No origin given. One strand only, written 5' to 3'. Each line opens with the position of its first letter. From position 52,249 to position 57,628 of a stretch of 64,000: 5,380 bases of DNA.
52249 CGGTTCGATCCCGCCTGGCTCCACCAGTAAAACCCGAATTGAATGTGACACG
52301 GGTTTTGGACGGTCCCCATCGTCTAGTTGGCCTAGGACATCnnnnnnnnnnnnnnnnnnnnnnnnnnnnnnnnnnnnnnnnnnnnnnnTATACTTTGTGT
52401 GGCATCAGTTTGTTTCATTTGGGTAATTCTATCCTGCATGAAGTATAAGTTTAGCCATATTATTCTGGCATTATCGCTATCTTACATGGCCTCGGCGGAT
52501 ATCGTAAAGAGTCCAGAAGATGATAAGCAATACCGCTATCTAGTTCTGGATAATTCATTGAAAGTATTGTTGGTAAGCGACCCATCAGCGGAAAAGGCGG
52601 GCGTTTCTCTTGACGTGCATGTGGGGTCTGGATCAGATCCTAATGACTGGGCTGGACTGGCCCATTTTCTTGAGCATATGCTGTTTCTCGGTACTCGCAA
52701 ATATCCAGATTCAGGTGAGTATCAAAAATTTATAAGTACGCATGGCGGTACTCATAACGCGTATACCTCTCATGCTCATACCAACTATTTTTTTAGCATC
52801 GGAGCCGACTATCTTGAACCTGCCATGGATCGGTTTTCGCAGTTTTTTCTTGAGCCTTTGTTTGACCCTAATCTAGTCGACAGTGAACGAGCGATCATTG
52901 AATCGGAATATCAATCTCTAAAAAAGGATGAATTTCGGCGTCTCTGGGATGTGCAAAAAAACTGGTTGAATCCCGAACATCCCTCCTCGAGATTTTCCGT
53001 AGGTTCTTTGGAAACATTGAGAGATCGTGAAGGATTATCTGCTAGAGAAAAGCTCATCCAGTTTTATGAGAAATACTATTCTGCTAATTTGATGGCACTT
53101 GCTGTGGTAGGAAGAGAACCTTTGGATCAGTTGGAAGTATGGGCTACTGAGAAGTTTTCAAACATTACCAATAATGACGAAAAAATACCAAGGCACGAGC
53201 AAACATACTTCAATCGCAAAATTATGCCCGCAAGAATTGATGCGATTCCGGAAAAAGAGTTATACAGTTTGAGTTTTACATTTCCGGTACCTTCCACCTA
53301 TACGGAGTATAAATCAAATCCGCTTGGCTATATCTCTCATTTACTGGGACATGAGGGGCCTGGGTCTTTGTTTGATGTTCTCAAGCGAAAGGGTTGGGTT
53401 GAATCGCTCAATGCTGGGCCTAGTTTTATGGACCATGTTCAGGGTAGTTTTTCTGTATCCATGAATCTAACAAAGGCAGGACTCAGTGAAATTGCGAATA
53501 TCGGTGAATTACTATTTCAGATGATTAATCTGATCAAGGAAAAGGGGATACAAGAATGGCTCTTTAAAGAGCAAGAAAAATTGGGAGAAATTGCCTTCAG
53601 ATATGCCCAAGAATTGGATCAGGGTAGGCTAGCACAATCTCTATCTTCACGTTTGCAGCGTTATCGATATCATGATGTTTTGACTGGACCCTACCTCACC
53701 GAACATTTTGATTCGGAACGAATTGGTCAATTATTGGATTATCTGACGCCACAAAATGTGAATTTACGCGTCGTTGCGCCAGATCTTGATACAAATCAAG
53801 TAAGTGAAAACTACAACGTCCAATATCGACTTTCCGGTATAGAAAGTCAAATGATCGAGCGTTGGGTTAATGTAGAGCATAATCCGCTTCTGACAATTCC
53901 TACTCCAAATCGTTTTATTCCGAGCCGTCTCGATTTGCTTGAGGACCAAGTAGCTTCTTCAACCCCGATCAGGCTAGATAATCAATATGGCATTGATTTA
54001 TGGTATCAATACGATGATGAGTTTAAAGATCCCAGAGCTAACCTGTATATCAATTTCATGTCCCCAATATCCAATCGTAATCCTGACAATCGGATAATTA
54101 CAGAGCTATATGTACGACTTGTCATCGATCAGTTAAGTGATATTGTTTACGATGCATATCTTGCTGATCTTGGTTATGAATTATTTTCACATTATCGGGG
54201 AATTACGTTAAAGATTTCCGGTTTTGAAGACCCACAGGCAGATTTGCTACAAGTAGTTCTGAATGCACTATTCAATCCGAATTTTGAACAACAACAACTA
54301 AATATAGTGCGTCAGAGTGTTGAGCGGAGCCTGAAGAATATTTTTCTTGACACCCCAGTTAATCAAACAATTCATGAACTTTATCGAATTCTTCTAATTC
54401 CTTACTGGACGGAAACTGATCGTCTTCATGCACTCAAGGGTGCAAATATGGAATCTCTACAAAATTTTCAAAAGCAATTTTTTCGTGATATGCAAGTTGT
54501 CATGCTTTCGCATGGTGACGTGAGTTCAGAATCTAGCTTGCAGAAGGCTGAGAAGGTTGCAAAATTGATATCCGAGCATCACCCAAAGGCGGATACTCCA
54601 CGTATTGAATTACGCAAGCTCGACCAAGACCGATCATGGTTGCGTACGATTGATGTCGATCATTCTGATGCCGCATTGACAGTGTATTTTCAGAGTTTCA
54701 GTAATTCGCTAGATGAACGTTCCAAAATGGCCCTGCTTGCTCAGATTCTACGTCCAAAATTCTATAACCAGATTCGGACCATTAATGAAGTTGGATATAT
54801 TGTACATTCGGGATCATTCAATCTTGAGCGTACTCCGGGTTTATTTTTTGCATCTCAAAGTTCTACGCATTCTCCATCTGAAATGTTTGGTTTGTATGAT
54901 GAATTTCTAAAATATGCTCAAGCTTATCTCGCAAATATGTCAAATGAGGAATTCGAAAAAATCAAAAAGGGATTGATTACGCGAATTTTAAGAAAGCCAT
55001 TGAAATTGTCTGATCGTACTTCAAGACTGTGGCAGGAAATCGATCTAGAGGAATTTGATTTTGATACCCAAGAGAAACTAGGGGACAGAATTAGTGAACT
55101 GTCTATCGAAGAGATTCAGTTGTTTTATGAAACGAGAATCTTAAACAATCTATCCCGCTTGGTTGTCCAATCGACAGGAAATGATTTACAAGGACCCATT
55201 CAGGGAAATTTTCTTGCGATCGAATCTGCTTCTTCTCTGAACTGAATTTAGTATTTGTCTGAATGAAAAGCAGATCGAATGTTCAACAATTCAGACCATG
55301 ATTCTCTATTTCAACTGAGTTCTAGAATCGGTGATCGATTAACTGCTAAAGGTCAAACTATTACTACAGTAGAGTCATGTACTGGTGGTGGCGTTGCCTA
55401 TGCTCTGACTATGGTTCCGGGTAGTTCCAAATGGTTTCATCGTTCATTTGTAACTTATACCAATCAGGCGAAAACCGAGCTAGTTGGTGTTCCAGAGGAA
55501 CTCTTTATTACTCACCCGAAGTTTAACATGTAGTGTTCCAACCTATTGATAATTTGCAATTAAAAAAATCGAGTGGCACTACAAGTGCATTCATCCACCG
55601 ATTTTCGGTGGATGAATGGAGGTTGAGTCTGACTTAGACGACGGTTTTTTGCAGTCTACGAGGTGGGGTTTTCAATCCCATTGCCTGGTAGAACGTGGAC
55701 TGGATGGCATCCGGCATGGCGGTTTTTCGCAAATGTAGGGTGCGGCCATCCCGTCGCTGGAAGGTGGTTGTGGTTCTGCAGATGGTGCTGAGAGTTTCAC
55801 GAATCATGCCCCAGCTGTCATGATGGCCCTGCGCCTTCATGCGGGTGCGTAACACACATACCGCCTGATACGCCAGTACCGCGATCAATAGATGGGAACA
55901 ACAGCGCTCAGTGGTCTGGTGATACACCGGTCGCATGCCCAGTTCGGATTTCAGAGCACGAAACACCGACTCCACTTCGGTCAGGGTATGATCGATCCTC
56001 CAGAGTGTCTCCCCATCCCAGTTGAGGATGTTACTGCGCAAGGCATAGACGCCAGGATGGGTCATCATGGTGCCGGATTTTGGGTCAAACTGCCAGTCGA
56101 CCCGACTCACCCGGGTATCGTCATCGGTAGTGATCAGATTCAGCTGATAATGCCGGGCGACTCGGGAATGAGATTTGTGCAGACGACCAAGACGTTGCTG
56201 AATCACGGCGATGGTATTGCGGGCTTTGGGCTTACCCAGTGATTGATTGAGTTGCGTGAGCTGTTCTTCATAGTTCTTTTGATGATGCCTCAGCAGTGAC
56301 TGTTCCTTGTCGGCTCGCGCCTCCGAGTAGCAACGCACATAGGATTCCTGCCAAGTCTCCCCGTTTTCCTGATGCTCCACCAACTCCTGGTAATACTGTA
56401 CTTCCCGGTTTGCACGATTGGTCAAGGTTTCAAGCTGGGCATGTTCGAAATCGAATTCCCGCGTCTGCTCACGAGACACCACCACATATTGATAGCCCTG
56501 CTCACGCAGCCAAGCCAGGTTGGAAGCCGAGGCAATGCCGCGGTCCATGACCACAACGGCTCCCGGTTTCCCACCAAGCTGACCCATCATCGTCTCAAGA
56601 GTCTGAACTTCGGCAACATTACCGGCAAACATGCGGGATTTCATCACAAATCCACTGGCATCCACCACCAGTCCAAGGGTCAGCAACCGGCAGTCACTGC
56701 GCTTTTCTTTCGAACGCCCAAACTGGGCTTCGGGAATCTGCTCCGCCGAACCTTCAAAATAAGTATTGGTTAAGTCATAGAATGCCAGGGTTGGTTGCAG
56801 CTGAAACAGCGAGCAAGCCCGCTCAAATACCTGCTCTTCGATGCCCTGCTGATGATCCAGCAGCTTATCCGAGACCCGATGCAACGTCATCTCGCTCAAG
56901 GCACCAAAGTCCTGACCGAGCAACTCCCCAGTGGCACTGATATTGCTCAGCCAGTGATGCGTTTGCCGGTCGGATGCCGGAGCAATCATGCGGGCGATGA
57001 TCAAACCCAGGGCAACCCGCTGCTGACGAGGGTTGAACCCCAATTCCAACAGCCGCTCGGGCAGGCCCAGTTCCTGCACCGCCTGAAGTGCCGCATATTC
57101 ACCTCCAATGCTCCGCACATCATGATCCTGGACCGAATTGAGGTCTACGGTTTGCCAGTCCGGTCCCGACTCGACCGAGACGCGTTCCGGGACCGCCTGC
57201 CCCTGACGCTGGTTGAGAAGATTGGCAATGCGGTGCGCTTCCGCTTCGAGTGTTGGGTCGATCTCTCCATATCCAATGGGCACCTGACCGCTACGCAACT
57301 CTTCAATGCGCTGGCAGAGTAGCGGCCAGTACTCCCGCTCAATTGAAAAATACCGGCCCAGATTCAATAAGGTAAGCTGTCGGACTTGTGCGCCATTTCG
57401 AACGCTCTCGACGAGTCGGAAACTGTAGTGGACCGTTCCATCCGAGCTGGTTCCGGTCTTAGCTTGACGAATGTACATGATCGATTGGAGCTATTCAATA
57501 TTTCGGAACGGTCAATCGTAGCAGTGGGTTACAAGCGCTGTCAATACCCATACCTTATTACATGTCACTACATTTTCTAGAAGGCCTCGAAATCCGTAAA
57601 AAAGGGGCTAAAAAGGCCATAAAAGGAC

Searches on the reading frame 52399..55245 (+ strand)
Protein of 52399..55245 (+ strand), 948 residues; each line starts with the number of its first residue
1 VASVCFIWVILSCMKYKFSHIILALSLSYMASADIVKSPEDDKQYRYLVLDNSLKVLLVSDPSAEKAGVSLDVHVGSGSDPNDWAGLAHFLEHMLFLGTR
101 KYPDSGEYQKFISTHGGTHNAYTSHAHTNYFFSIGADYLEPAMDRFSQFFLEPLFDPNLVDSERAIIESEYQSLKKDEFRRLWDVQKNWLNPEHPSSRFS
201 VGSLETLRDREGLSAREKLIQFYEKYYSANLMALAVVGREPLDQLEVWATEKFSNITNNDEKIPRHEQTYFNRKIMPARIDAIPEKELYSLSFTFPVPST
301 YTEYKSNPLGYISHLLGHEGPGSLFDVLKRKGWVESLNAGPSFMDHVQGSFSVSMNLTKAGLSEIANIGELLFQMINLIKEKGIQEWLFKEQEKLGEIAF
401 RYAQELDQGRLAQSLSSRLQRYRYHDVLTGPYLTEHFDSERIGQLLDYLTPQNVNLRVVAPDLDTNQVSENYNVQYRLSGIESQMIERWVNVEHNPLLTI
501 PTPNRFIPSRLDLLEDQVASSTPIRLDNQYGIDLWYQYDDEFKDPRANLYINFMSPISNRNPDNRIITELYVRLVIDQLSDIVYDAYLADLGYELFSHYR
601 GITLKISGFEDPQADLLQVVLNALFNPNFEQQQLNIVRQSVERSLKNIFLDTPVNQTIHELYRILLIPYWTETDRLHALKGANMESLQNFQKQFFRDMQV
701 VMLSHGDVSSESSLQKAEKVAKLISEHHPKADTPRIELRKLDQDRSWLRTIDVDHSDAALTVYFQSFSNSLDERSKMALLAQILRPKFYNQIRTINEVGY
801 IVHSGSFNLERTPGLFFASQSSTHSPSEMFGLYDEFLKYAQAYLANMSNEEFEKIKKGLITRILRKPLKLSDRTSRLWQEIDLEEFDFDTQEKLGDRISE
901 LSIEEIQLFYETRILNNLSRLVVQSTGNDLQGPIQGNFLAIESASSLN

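Call 29: search_protein_families(library=pfam, proteins=[window:52399-55245:+], max_evalue=0.00001)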
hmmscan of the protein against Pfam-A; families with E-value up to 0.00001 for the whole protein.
window:52399-55245:+ (948 aa): 4 families
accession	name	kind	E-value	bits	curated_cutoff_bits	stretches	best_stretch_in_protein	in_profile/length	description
PF16187.10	Peptidase_M16_M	-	3.5e-71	240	29.7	1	400-677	1-283/284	Middle or third domain of peptidase_M16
PF05193.26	Peptidase_M16_C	-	6.7e-45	153.6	23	2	216-391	4-176/181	Peptidase M16 inactive domain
PF00675.25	Peptidase_M16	-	4.5e-36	124.4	22.3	1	55-177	1-122/149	Insulinase (Peptidase family M16)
PF22456.1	PqqF-like_C_4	-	2.5e-24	85.7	27.5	1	779-878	1-100/100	PQQ synthase PqqF-like, C-terminal lobe domain 4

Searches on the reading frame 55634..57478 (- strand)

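Call 29: search_protein_families(library=pfam, proteins=[window:55634-57478:-], max_evalue=0.00001)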
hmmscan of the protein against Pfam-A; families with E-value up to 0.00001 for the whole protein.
window:55634-57478:- (614 aa): 1 family
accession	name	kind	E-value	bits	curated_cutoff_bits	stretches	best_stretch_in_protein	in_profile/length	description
PF01609.27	DDE_Tnp_1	-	2.3e-09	37.7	23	1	259-537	29-198/200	Transposase DDE domain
